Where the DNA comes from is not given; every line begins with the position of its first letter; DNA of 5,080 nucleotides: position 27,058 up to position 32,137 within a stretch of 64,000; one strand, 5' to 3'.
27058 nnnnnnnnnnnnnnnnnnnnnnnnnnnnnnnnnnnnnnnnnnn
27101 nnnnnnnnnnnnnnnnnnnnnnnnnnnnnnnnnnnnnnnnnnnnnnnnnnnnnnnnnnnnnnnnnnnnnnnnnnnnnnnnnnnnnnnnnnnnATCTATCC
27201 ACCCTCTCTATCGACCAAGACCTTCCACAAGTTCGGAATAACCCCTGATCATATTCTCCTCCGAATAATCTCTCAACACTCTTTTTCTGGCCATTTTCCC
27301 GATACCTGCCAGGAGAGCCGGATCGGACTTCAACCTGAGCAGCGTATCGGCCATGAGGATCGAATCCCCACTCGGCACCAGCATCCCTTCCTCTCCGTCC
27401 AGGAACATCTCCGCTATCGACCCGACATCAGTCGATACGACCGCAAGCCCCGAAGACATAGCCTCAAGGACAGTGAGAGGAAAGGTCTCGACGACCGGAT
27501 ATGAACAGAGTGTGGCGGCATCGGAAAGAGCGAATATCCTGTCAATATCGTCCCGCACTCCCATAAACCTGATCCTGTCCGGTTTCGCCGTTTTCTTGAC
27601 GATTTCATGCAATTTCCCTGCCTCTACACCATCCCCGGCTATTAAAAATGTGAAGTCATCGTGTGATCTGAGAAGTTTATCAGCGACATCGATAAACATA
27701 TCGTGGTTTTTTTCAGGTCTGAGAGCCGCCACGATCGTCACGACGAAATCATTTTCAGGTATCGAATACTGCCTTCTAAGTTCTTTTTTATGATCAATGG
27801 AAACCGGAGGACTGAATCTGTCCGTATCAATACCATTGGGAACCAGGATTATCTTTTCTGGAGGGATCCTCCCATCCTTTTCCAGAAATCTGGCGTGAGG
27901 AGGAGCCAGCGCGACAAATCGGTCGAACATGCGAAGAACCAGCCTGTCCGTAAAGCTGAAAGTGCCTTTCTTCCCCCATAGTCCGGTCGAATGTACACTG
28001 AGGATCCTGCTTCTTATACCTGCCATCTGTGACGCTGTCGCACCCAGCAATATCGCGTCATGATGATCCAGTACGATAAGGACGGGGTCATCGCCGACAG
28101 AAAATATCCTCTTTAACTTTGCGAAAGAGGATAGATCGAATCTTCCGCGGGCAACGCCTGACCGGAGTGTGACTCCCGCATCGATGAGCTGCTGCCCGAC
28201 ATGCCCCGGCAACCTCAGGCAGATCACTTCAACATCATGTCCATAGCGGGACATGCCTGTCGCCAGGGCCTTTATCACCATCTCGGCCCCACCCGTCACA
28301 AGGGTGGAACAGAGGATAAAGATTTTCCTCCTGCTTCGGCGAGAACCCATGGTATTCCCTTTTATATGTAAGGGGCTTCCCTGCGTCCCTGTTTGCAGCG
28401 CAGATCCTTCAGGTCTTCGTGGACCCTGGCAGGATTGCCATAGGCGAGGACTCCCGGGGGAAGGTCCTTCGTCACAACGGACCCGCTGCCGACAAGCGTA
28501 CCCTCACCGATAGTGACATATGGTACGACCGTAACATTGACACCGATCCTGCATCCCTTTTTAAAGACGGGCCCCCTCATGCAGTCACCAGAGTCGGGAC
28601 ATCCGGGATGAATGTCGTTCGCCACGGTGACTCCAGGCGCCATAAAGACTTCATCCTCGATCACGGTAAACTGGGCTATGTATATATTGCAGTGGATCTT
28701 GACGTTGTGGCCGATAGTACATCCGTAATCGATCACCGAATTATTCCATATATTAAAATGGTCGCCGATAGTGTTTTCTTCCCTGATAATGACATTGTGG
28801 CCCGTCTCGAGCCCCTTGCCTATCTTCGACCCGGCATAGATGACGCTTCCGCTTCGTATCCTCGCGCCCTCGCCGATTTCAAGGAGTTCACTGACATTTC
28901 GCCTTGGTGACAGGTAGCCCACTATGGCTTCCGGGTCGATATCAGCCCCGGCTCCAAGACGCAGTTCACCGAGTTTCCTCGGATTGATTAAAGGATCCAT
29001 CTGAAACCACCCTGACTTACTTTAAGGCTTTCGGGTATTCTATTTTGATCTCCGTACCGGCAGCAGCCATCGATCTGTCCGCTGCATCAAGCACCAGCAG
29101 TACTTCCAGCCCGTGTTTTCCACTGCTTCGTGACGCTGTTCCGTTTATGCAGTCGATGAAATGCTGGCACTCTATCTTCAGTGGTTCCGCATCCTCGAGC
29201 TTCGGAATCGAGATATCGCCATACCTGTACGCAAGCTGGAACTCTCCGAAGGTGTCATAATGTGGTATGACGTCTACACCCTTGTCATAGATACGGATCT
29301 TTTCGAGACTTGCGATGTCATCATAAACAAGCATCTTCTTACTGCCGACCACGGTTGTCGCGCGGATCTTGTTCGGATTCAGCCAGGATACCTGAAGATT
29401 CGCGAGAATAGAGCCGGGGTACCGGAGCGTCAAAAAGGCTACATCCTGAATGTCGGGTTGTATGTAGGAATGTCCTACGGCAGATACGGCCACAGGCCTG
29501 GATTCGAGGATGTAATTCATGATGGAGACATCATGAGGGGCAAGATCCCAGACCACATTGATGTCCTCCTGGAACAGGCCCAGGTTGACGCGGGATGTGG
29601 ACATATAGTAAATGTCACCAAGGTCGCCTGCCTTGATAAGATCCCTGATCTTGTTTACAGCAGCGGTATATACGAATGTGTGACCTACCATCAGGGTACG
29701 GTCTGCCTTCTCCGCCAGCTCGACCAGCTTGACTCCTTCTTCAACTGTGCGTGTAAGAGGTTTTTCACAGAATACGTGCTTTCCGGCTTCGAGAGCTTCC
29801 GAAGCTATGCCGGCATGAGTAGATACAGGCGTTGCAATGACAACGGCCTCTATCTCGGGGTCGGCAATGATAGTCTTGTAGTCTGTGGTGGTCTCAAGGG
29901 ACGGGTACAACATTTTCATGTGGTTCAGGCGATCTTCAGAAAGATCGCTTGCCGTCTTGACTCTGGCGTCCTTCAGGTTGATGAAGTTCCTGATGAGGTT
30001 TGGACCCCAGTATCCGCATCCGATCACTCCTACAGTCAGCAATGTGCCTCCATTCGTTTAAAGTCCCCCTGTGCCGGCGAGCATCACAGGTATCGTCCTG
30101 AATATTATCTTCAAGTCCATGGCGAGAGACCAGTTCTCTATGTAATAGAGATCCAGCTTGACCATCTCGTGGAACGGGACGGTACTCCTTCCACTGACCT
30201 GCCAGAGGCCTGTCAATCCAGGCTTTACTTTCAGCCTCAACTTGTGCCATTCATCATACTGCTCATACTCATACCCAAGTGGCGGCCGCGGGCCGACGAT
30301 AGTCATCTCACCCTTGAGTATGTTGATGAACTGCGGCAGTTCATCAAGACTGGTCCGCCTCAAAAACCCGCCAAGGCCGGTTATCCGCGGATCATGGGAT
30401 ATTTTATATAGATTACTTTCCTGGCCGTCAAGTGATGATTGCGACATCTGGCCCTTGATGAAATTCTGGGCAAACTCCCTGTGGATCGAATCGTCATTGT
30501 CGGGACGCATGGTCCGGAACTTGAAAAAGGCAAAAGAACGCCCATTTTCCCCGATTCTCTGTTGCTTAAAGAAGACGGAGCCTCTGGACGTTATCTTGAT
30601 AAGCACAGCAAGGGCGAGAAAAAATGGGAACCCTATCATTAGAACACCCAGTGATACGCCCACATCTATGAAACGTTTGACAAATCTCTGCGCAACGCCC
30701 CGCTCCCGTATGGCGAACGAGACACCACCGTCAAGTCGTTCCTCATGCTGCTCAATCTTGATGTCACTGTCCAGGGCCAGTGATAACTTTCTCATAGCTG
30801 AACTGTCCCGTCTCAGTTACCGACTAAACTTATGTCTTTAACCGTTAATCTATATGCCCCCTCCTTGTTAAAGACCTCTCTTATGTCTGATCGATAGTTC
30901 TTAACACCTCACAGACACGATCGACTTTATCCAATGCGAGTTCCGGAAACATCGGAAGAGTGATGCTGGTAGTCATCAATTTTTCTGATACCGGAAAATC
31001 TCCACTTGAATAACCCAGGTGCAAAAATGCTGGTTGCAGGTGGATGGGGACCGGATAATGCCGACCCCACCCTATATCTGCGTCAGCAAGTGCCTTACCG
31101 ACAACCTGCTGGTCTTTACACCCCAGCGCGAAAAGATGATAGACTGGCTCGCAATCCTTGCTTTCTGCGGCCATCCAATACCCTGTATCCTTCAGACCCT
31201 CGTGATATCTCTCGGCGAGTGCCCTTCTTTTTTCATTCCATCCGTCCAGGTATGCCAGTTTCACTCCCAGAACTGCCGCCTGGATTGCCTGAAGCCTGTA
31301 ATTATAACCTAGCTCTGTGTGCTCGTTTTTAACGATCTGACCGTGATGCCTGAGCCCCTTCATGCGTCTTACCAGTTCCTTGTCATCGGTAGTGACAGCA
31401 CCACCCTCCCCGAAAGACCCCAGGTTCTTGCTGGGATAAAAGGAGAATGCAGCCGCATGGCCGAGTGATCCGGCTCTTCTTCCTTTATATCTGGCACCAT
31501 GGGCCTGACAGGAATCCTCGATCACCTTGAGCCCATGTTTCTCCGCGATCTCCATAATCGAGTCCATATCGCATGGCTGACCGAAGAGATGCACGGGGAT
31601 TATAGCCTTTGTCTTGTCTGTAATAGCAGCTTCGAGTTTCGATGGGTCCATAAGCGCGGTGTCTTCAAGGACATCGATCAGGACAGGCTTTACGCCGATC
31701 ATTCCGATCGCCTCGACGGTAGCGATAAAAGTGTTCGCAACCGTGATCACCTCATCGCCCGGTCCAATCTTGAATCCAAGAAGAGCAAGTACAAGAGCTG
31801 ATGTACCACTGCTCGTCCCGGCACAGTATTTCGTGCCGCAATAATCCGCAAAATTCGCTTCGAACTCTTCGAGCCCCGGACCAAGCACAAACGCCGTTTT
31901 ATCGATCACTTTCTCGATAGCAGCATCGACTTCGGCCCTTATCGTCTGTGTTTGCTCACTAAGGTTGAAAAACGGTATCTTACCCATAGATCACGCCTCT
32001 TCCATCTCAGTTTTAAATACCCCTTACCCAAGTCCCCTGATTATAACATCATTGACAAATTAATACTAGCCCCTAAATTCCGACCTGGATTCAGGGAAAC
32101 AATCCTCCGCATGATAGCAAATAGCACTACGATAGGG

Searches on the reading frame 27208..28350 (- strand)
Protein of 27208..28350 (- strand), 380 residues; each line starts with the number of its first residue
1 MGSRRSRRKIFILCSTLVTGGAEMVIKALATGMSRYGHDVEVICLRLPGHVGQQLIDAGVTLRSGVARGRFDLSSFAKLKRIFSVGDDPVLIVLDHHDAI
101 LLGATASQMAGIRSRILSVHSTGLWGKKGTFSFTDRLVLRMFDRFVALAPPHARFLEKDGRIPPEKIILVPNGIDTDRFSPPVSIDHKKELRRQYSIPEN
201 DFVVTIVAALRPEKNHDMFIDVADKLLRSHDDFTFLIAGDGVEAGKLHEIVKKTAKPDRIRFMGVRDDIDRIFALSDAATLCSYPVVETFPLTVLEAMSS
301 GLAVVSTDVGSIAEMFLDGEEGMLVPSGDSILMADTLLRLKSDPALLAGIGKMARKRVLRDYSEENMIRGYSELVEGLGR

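Call 31: search_protein_families(library=pfam, proteins=[window:27208-28350:-], max_evalue=0.001)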
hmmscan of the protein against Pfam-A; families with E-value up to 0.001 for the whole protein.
window:27208-28350:- (380 aa): 5 families
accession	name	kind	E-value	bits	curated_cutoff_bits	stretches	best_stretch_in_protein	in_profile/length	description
PF00534.26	Glycos_transf_1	-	4.2e-33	114.7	26.4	1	188-357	2-172/172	Glycosyl transferases group 1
PF13692.12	Glyco_trans_1_4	-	8.8e-29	101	27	1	203-342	3-141/142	Glycosyl transferases group 1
PF13439.12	Glyco_transf_4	-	2.2e-19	70.6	28.5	1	20-178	2-170/170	Glycosyltransferase Family 4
PF13579.12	Glyco_trans_4_4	-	4.6e-14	53.5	29.7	1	20-173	1-158/158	Glycosyl transferase 4-like domain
PF13524.12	Glyco_trans_1_2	-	6.4e-06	26.6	25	1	289-366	62-137/144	Glycosyl transferase-like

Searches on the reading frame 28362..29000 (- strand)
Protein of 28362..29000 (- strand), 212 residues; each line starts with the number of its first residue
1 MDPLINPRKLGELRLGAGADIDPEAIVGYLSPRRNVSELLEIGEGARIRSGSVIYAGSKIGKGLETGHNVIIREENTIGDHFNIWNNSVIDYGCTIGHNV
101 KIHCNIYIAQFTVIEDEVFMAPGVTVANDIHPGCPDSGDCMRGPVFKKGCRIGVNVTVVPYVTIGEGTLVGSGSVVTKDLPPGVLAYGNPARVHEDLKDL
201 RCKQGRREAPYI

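Call 31: search_protein_families(library=pfam, proteins=[window:28362-29000:-], max_evalue=0.001)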
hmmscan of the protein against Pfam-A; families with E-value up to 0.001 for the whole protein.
window:28362-29000:- (212 aa): 4 families
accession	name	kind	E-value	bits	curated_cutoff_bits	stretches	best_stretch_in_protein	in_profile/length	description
PF00132.30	Hexapep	-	4.4e-19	67.7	27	4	147-178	5-36/36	Bacterial transferase hexapeptide (six repeats)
PF25084.1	LbH_EIF2B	-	5.3e-08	33.3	54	1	67-121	19-71/105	EIF2B subunit epsilon LbH domain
PF14602.12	Hexapep_2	-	1.9e-06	28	27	0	148-178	6-34/34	Hexapeptide repeat of succinyl-transferase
PF25087.1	GMPPB_C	-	0.00091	19.3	39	0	86-121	3-38/110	GMPPB C-terminal domain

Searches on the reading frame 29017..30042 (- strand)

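Call 31: search_protein_families(library=pfam, proteins=[window:29017-30042:-], max_evalue=0.001)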
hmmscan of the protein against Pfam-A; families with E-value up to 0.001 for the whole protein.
window:29017-30042:- (341 aa): 4 families
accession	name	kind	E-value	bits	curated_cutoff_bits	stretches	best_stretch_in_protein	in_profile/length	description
PF01408.29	GFO_IDH_MocA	-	2.6e-26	93.1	24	1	3-121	2-120/120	Oxidoreductase family, NAD-binding Rossmann fold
PF22725.1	GFO_IDH_MocA_C3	-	1.1e-14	55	27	1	130-238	2-123/124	GFO/IDH/MocA C-terminal domain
PF02894.22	GFO_IDH_MocA_C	-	4.2e-07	30.4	22.9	1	133-326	1-211/218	Oxidoreductase family, C-terminal alpha/beta domain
PF03807.23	F420_oxidored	-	0.00041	21.3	21.6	1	3-88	1-86/94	NADP oxidoreductase coenzyme F420-dependent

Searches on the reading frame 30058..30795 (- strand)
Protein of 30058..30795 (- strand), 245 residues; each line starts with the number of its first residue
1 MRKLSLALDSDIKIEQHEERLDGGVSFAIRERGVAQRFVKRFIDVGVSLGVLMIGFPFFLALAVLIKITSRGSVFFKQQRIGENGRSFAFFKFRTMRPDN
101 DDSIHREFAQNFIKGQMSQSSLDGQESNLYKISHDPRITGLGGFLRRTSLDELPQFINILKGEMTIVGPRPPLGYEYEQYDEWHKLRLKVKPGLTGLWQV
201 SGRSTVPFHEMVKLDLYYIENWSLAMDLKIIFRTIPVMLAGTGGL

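Call 31: search_protein_families(library=pfam, proteins=[window:30058-30795:-], max_evalue=0.001)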
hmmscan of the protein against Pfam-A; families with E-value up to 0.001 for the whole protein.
window:30058-30795:- (245 aa): 1 family
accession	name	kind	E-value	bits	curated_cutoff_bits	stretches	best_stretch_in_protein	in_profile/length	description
PF02397.22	Bac_transf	-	4.1e-65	219.1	27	1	40-239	1-178/179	Bacterial sugar transferase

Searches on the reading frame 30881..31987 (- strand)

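Call 31: search_protein_families(library=pfam, proteins=[window:30881-31987:-], max_evalue=0.001)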
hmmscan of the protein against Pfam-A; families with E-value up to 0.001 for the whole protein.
window:30881-31987:- (368 aa): 5 families
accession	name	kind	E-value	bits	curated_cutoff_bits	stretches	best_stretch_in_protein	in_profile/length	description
PF01041.23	DegT_DnrJ_EryC1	-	3.3e-116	388.9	19.8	1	15-362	2-359/360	DegT/DnrJ/EryC1/StrS aminotransferase family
PF01053.26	Cys_Met_Meta_PP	-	2.9e-07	29.8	27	1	39-164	54-179/381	Cys/Met metabolism PLP-dependent enzyme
PF00155.27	Aminotran_1_2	-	3.6e-06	26.8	19.7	1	16-224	19-251/361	Aminotransferase class I and II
PF01212.27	Beta_elim_lyase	-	2.4e-05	24.2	27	1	32-162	27-172/288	Beta-eliminating lyase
PF00266.25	Aminotran_5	-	0.00011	21.8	21.5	1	58-164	67-181/371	Aminotransferase class-V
